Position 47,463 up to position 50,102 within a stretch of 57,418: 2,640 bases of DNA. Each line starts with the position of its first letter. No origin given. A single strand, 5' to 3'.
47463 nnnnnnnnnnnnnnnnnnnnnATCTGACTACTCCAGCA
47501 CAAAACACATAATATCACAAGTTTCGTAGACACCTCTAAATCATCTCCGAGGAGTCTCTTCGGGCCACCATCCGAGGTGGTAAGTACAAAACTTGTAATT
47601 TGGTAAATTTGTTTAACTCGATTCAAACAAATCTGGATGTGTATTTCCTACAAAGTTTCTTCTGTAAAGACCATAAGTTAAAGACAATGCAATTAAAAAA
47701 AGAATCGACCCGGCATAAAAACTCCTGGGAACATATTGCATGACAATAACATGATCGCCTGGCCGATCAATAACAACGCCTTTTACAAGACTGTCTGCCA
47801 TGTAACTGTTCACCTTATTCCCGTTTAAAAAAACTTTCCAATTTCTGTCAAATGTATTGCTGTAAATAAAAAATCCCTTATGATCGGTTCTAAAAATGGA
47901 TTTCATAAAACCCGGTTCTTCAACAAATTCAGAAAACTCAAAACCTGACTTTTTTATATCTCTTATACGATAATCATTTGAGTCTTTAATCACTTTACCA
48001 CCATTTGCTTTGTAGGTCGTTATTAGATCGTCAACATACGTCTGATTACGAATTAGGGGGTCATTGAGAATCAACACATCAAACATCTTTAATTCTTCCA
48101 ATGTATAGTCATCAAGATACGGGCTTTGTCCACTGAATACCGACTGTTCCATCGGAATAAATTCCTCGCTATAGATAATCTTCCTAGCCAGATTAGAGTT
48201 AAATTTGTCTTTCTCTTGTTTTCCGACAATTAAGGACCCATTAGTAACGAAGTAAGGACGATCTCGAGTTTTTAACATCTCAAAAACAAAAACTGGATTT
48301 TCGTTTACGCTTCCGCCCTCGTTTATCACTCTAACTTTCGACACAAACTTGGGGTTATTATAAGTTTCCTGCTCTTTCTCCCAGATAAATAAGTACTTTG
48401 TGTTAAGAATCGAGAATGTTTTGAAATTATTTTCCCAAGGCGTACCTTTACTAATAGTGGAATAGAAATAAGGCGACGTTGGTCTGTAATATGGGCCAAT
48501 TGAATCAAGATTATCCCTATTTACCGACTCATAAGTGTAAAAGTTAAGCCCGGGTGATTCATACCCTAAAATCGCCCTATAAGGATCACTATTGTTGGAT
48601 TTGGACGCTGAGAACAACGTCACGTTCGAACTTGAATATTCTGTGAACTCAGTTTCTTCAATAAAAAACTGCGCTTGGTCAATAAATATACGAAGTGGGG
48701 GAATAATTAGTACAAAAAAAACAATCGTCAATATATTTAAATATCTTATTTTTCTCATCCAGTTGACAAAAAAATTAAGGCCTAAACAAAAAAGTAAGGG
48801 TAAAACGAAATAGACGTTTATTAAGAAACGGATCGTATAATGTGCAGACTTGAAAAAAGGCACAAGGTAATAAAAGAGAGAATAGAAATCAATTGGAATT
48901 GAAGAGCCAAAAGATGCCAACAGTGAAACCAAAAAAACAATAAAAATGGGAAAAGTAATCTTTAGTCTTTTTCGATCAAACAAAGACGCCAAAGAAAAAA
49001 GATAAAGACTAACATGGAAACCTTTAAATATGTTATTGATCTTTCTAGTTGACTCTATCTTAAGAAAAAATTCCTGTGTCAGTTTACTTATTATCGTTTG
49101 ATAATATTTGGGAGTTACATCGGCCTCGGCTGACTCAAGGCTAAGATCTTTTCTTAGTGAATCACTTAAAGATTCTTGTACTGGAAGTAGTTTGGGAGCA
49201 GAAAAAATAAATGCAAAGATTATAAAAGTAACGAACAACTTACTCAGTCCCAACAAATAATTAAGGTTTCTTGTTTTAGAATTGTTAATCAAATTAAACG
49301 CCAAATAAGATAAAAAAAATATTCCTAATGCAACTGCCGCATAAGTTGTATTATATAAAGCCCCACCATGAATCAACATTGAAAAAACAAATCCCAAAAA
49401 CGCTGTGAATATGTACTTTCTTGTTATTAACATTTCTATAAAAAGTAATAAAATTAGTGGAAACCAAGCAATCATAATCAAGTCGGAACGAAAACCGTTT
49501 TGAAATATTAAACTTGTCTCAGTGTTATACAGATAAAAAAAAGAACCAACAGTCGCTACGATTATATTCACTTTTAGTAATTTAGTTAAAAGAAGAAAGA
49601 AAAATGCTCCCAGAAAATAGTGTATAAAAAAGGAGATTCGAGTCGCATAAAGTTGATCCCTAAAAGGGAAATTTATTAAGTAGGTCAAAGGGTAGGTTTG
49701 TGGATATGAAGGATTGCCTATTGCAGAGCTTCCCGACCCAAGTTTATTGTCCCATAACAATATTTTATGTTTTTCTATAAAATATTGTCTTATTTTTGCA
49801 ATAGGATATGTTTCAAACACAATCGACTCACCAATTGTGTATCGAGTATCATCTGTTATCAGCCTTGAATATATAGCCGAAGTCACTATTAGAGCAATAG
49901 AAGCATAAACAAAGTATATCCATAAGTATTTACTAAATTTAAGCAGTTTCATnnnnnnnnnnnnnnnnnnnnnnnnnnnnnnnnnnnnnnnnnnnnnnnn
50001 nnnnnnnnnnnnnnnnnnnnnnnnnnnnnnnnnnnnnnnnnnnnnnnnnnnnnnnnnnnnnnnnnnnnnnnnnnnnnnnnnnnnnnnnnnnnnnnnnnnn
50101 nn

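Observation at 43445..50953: Repeated cassette: SAM methyltransferase followed by a giant GT-C-like membrane protein, each unit bounded by a MITE-like repeat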

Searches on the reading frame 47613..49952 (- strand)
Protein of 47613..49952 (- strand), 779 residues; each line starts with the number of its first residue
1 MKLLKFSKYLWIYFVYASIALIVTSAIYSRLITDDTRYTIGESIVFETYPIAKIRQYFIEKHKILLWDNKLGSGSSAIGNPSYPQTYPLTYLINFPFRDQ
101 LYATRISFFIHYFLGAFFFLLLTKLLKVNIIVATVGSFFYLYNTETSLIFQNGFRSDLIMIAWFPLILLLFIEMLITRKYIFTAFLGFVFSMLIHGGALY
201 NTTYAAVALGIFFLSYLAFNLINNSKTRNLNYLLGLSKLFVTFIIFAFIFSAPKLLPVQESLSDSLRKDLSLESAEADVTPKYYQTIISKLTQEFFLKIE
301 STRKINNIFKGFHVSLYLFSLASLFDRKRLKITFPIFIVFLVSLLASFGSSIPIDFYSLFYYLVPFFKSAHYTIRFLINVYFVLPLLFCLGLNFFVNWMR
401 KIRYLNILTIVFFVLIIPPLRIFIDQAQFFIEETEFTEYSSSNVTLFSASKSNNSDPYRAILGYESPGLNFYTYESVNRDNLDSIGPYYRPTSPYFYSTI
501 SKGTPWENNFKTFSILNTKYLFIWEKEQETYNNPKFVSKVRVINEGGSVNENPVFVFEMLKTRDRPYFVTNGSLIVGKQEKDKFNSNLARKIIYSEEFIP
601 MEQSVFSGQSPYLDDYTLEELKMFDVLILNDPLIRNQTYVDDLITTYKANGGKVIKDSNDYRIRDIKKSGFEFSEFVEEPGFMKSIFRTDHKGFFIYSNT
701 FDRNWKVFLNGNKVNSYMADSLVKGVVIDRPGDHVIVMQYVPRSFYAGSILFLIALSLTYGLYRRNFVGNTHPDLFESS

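Call 4: search_protein_families(library=pfam, proteins=[window:47613-49952:-], max_evalue=0.01)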
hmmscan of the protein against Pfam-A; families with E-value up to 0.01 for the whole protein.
window:47613-49952:- (779 aa): 1 family
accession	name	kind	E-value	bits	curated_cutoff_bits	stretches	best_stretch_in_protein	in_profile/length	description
PF10131.15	PTPS_related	-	4.6e-08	32.4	26.4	1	607-666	475-534/621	6-pyruvoyl-tetrahydropterin synthase related domain; membrane protein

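Call 18: search_protein_families(library=ncbifam, proteins=[window:47613-49952:-], max_evalue=0.1)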
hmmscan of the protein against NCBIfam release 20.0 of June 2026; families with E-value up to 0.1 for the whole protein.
window:47613-49952:- (779 aa): 0 families

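Call 20: search_solved_structures(query=window:47613-49952:-, max_evalue=1)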
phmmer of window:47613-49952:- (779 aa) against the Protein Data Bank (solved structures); distinct sequences matched with E-value up to 1: 0.

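Call 33: find_homologous_proteins(query=window:47613-49952:-, max_evalue=0.001)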
Query window:47613-49952:- (779 aa): 4 proteins with E <= 0.001 among 8000 candidates.
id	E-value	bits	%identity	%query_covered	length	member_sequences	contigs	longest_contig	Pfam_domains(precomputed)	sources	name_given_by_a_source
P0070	0.0e+0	1489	100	87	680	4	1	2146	PF10131.16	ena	-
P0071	3.8e-188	646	41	98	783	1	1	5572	-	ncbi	-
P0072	2.5e-8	51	22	85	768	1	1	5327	PF09586.17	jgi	jgi:hypothetical protein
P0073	1.5e-4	39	32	12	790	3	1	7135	PF09586.17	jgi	jgi:hypothetical protein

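Call 35: find_encoding_contigs(protein=P0071, flank=10000, max_places=3)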
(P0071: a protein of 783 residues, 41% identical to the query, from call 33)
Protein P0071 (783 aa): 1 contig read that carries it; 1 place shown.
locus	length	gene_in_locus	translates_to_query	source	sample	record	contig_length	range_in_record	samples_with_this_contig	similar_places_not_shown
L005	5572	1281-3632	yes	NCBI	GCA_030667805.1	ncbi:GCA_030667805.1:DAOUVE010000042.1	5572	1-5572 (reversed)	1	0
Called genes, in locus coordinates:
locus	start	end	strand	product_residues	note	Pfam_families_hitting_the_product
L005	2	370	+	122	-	?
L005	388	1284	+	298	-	PF13489:Methyltransf_23, PF13847:Methyltransf_31, PF08241:Methyltransf_11, PF08242:Methyltransf_12, PF13649:Methyltransf_25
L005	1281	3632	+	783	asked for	-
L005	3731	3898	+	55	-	-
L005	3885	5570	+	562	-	?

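Call 36: find_encoding_contigs(protein=P0070, flank=10000, max_places=3)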
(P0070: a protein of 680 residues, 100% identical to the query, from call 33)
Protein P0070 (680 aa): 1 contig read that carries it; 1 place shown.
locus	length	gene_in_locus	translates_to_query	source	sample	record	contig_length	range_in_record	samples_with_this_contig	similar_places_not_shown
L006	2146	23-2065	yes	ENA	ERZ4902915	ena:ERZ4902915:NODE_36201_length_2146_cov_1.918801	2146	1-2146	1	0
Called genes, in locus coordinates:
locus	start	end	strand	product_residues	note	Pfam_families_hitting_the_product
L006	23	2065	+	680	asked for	PF10131:PTPS_related (weak)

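Call 51: search_protein_representatives(protein=window:47613-49952:-)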
Query: 779 residues. Proteins with E-value up to 0.001 (for the whole library): 822; up to 1e-10: 76; up to 1e-30: 26. The best 150 are listed.
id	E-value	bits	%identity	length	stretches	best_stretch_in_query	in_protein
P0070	0.0e+00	1489.2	100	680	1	1-680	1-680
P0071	1.2e-188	645.7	42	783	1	10-763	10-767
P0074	1.6e-104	367.6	36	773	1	5-765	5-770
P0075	3.5e-101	356.6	36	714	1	15-753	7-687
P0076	1.9e-99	350.8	34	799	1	19-763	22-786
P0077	5.9e-95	336.0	33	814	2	3-683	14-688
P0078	6.3e-90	319.3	33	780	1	24-751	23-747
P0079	3.3e-74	267.4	32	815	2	25-676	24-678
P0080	9.7e-60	219.5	32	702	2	226-654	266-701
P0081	2.1e-59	218.4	29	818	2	18-655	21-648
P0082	3.2e-45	171.5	26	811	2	18-656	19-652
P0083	3.0e-41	158.4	28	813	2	5-668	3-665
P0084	1.3e-40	156.2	31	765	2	33-450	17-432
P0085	1.6e-39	152.7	29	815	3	14-419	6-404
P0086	2.0e-39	152.4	26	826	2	15-659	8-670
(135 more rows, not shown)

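Call 54: search_protein_families(library=pfam, alignment_id=A2, max_evalue=0.001)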
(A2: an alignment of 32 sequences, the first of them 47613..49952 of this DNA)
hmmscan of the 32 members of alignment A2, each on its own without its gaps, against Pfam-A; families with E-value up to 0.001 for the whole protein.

A. member 1, window:47613-49952:- (779 aa): 1 family
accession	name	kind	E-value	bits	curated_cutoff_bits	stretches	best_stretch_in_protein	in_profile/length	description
PF10131.15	PTPS_related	-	4.6e-08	32.4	26.4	1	607-666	475-534/621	6-pyruvoyl-tetrahydropterin synthase related domain; membrane protein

B. families by the number of members that match (of 32 scanned): 2 families
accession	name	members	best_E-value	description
PF09586.16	YfhO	14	2.6e-11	Bacterial membrane protein YfhO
PF10131.15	PTPS_related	13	7.5e-10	6-pyruvoyl-tetrahydropterin synthase related domain; membrane protein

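Call 63: predict_structure(alignment_id=A2)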
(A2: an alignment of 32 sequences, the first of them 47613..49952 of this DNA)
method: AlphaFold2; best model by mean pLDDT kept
length: 779 residues; sequences in the alignment: 32
mean_pLDDT: 87.4   pTM: 0.90
mean pLDDT of the five models: 87.4, 87.0, 86.5, 86.2, 86.0
residues with pLDDT >= 90: 459; 70-90: 253; 50-70: 43; < 50: 24
segments of 3 or more residues with pLDDT < 50: 449-454, 464-467, 546-550, 771-779
pLDDT, mean of each block of 10 residues (from residue 1): 78 91 94 90 86 90 91 89 92 87 94 97 95 93 93 92 98 95 97 94 96 96 74 95 98 95 84 92 94 85 84 92 96 98 97 96 89 93 97 92 76 78 89 83 53 62 59 73 76 74 71 91 81 82 57 80 91 88 87 90 90 93 93 95 96 87 70 88 94 94 94 95 95 97 96 96 80 42
secondary structure, 60 per line:
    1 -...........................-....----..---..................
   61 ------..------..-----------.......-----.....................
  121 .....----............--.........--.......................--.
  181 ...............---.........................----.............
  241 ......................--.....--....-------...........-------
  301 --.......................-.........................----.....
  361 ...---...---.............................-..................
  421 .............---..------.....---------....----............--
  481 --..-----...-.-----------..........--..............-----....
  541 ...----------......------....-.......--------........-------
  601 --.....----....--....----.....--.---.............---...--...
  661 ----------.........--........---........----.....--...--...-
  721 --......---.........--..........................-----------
elements in order (helices of 4 or more, strands of 3 or more residues): H2-28 H30-33 H43-60 H88-94 H100-125 H130-141 H144-152 H155-177 H180-195 H199-223 H228-262 H266-269 H272-275 H283-293 H303-325 H327-351 H356-363 H373-401 H403-433 H445-449 E459-462 H467-478 H506-515 E518-524 H525-531 E537-543 E554-559 E566-569 E571-577 H586-593 E603-607 H618-621 E626-630 H637-649 E653-655 E671-679 E682-689 E693-700 E705-709 E712-714 E717-719 E723-728 E732-740 H743-768

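Call 68: fold_search(model_id=the predicted structure, library=pdb)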
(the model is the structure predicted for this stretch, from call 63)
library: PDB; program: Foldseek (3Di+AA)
matches with E <= 10: 281; with E <= 0.001: 21
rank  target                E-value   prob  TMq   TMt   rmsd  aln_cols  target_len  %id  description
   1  8b6l_I                2.1e-07  1.00  0.34  0.38  17.1       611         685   11  Subtomogram average of the human Sec61-TRAP-OSTA-translocon (released 2022-12-07)
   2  8agc_A                1.9e-06  1.00  0.42  0.46  16.1       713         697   11  Structure of yeast oligosaccharylransferase complex with lipid-linked oligosaccharide and non-acceptor peptide bound (released 2022-12-07)
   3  6wby                  2.2e-06  1.00  0.44  0.30  20.5       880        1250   10  Single-Particle Cryo-EM Structure of Arabinofuranosyltransferase AftD from Mycobacteria, Mutant R1389S Class 2 (released 2020-05-13)
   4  6w98_A                2.8e-06  1.00  0.42  0.27  20.5       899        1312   10  Single-Particle Cryo-EM Structure of Arabinofuranosyltransferase AftD from Mycobacteria (released 2020-05-13)
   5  8agb_A                2.9e-06  1.00  0.45  0.53  11.6       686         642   10  Structure of yeast oligosaccharylransferase complex with lipid-linked oligosaccharide bound (released 2022-12-07)
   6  6ezn_F                5.6e-06  1.00  0.46  0.54  13.0       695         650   11  Cryo-EM structure of the yeast oligosaccharyltransferase (OST) complex (released 2018-01-17)
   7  9n9j_I                6.7e-06  1.00  0.36  0.40  16.7       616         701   10  Structure of a GRP94 folding intermediate engaged with a CCDC134- and FKBP11-bound secretory translocon (released 2025-11-19)
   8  3wak                  7.6e-06  1.00  0.37  0.34  12.1       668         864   11  Crystal structure of the Archaeoglobus fulgidus oligosaccharyltransferase (O29867_ARCFU) in the apo form (released 2013-10-30)
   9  6s7o_A                1.0e-05  1.00  0.41  0.47  12.9       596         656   11  Cryo-EM structure of human oligosaccharyltransferase complex OST-A (released 2019-12-18)
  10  7oci_F                1.1e-05  1.00  0.46  0.55  11.2       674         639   10  Cryo-EM structure of yeast Ost6p containing oligosaccharyltransferase complex (released 2022-02-16)
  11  3rce_A                1.7e-05  1.00  0.39  0.44  13.1       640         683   12  Bacterial oligosaccharyltransferase PglB (released 2011-06-15)
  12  6wbx                  2.4e-05  1.00  0.37  0.25  22.1       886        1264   10  Single-Particle Cryo-EM Structure of Arabinofuranosyltransferase AftD from Mycobacteria, Mutant R1389S Class 1 (released 2020-05-13)
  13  6gxc_A                2.7e-05  1.00  0.40  0.43  19.7       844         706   11  Bacterial oligosaccharyltransferase PglB in complex with an inhibitory peptide and a reactive lipid-linked oligosaccha (released 2018-11-14)
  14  8age_A                3.0e-05  1.00  0.43  0.51  11.2       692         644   11  Structure of yeast oligosaccharylransferase complex with acceptor peptide bound (released 2022-12-07)
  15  5ogl_A                3.0e-05  1.00  0.41  0.45  18.9       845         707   11  Structure of bacterial oligosaccharyltransferase PglB in complex with an acceptor peptide and an lipid-linked oligosac (released 2017-10-25)
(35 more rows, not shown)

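Call 69: find_encoding_contigs(protein=P0074, flank=6000, max_places=2)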
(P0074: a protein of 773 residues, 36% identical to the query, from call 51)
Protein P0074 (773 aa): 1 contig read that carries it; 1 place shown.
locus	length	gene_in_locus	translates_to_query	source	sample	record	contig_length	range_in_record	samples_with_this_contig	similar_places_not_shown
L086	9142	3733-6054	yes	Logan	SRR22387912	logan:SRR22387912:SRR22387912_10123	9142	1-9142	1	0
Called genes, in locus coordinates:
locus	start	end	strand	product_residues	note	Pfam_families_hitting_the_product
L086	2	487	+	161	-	?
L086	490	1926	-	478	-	PF13231:PMT_2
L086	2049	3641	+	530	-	PF13489:Methyltransf_23, PF08241:Methyltransf_11 (weak), PF13489:Methyltransf_23, PF02353:CMAS, PF13847:Methyltransf_31, PF08241:Methyltransf_11, PF08242:Methyltransf_12, PF13649:Methyltransf_25, +2 more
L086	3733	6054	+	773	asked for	-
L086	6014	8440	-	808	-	-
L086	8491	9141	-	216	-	?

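Call 70: find_encoding_contigs(protein=P0076, flank=6000, max_places=2)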
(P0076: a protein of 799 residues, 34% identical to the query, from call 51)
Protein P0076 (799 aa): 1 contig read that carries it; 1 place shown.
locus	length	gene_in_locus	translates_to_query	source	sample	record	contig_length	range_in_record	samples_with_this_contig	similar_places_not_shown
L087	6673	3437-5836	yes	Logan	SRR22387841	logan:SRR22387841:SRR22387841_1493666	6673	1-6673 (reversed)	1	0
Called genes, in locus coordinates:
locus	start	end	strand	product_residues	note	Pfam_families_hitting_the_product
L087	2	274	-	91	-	?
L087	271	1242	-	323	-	PF13489:Methyltransf_23, PF01209:Ubie_methyltran (weak), PF07021:MetW, PF08241:Methyltransf_11, PF08242:Methyltransf_12, PF13649:Methyltransf_25, PF13847:Methyltransf_31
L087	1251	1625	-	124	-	PF08241:Methyltransf_11, PF08242:Methyltransf_12 (weak), PF13649:Methyltransf_25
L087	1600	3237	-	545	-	PF13489:Methyltransf_23, PF00398:RrnaAD (weak), PF05219:DREV, PF13489:Methyltransf_23, PF13847:Methyltransf_31, PF08241:Methyltransf_11, PF08242:Methyltransf_12, PF13649:Methyltransf_25, +3 more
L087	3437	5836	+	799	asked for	-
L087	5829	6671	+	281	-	?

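Call 73: find_related_loci(query=A4, collection=metagenome_contigs, flank=6000)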
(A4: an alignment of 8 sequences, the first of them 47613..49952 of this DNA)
Query A4 (779 aa) in metagenome_contigs; peptide patterns used: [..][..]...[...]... (x = any residue, [..] = any of these).
15 stretches matched a pattern, but none encodes a relative of the query by tblastn (E <= 1e-3).

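Call 74: find_encoding_contigs(protein=P0075, flank=6000, max_places=1)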
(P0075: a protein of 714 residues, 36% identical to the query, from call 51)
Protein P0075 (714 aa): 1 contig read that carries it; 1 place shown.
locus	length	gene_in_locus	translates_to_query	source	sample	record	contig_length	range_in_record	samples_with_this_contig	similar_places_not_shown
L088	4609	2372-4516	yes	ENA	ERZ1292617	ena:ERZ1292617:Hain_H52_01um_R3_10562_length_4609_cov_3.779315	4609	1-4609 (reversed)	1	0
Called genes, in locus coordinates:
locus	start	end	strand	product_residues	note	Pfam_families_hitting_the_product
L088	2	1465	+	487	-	?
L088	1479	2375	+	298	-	PF13489:Methyltransf_23, PF08003:Methyltransf_9 (weak), PF13847:Methyltransf_31, PF08241:Methyltransf_11, PF08242:Methyltransf_12, PF13649:Methyltransf_25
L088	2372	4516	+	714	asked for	-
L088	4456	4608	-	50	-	?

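Call 75: find_encoding_contigs(protein=P0077, flank=6000, max_places=1)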
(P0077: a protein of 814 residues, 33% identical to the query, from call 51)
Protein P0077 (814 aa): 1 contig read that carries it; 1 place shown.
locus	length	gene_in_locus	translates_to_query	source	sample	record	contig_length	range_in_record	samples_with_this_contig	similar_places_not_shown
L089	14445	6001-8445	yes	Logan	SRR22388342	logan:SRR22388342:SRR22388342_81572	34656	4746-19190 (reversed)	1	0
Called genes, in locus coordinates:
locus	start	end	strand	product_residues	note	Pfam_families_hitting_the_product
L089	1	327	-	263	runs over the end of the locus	PF00551:Formyl_trans_N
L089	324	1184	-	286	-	PF01522:Polysacc_deac_1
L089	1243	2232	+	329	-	PF01073:3Beta_HSD, PF01370:Epimerase, PF02719:Polysacc_synt_2, PF04321:RmlD_sub_bind (weak), PF05368:NmrA (weak), PF07993:NAD_binding_4 (faint), PF16363:GDP_Man_Dehyd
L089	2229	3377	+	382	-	PF00534:Glycos_transf_1, PF13692:Glyco_trans_1_4, PF26337:Gtf3_C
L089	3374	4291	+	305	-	PF01073:3Beta_HSD, PF01370:Epimerase, PF02719:Polysacc_synt_2, PF04321:RmlD_sub_bind, PF07993:NAD_binding_4 (faint), PF16363:GDP_Man_Dehyd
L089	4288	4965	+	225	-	PF13489:Methyltransf_23, PF13847:Methyltransf_31, PF08241:Methyltransf_11, PF08242:Methyltransf_12, PF13649:Methyltransf_25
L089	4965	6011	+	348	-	PF00535:Glycos_transf_2, PF10111:Glyco_tranf_2_2, PF13641:Glyco_tranf_2_3, PF13632:Glyco_trans_2_3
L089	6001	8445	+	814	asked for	PF10131:PTPS_related (weak)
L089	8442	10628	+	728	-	PF13231:PMT_2 (weak)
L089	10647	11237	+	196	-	PF13489:Methyltransf_23 (weak), PF05175:MTS (weak), PF08241:Methyltransf_11, PF08242:Methyltransf_12, PF13649:Methyltransf_25, PF13847:Methyltransf_31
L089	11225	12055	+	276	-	PF03848:TehB, PF01209:Ubie_methyltran, PF13489:Methyltransf_23, PF02353:CMAS, PF06325:PrmA, PF13847:Methyltransf_31, PF08241:Methyltransf_11, PF08242:Methyltransf_12, +1 more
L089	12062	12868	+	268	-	PF13489:Methyltransf_23, PF13847:Methyltransf_31 (weak)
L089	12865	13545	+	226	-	PF13489:Methyltransf_23, PF05401:NodS (weak), PF13649:Methyltransf_25, PF13847:Methyltransf_31, PF08241:Methyltransf_11, PF08242:Methyltransf_12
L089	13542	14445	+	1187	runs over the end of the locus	-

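Call 76: find_encoding_contigs(protein=P0078, flank=6000, max_places=1)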
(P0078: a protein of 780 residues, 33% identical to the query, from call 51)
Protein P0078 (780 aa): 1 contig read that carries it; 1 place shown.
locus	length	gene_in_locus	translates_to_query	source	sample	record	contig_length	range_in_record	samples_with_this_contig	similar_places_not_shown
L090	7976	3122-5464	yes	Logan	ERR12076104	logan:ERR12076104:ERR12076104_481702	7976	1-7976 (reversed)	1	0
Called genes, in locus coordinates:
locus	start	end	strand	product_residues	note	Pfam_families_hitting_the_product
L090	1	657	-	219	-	?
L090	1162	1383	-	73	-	-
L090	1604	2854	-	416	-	PF00069:Pkinase, PF07714:PK_Tyr_Ser-Thr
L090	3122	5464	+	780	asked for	-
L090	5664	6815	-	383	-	-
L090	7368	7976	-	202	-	?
